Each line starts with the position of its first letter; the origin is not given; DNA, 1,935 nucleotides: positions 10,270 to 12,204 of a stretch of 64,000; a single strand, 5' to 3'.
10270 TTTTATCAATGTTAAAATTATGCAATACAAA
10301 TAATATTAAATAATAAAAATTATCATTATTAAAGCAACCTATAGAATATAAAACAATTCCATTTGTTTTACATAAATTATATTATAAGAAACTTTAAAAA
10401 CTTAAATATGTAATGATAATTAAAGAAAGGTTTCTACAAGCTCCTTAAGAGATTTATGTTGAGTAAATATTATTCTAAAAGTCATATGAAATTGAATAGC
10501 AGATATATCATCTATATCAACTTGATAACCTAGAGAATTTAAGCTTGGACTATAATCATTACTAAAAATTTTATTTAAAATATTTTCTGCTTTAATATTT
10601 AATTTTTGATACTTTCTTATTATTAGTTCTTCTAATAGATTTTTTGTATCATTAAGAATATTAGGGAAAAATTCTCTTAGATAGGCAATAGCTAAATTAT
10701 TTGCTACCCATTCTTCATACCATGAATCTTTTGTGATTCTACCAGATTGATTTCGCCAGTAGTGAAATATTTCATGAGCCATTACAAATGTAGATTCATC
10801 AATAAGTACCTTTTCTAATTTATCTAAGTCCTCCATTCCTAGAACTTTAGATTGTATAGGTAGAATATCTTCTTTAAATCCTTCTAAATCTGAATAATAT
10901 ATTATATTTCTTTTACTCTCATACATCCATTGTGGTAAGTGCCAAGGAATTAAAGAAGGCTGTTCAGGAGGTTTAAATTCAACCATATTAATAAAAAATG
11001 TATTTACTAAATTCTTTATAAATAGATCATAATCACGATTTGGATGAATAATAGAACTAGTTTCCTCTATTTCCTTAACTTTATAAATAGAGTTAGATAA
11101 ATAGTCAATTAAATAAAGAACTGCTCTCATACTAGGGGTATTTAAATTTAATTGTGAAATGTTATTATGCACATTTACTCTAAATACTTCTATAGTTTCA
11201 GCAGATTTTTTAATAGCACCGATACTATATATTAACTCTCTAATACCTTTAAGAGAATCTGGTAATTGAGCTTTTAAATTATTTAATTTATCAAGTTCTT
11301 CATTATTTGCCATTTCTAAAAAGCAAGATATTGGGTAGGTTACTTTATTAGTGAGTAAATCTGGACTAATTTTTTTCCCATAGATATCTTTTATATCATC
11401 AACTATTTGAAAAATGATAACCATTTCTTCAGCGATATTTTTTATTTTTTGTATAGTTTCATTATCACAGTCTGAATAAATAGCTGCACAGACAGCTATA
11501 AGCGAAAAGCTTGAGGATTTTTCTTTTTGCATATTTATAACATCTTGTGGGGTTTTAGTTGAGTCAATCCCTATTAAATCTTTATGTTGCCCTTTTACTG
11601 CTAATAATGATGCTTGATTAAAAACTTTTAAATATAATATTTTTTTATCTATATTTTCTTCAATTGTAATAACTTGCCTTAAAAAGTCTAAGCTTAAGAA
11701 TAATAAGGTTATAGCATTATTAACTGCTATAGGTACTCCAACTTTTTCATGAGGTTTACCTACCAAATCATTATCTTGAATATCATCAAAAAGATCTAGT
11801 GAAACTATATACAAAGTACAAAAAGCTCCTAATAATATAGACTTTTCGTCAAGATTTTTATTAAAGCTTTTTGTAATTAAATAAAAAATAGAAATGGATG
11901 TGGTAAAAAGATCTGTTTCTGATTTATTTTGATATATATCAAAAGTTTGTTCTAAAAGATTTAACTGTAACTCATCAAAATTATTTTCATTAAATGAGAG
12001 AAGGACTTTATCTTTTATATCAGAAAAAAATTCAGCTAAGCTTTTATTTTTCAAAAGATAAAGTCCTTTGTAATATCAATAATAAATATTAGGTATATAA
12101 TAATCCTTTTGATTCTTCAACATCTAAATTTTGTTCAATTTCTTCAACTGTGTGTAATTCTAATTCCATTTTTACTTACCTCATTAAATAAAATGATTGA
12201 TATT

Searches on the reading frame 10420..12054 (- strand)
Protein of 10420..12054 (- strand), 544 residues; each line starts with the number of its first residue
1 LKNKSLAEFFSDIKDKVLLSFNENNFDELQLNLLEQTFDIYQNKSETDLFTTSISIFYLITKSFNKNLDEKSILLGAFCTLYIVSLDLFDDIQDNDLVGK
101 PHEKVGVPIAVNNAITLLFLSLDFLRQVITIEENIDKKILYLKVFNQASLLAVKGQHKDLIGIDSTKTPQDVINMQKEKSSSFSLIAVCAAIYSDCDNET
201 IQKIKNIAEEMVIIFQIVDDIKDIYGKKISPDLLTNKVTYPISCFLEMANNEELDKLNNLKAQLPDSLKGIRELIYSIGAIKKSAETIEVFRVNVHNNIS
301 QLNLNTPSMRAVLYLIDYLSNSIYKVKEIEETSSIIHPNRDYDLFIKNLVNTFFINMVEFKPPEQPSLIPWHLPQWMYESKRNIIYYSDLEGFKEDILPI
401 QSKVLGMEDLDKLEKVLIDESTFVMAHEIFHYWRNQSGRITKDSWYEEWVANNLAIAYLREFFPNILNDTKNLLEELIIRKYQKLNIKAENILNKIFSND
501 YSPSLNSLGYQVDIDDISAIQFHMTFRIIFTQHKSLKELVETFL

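Call 75: search_protein_families(library=pfam, proteins=[window:10420-12054:-], max_evalue=0.00001)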
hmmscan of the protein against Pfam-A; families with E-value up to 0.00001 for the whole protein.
window:10420-12054:- (544 aa): 1 family
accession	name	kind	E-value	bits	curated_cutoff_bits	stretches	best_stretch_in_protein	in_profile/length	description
PF00348.22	polyprenyl_synt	-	3.2e-22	79.4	27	1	67-271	37-244/251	Polyprenyl synthetase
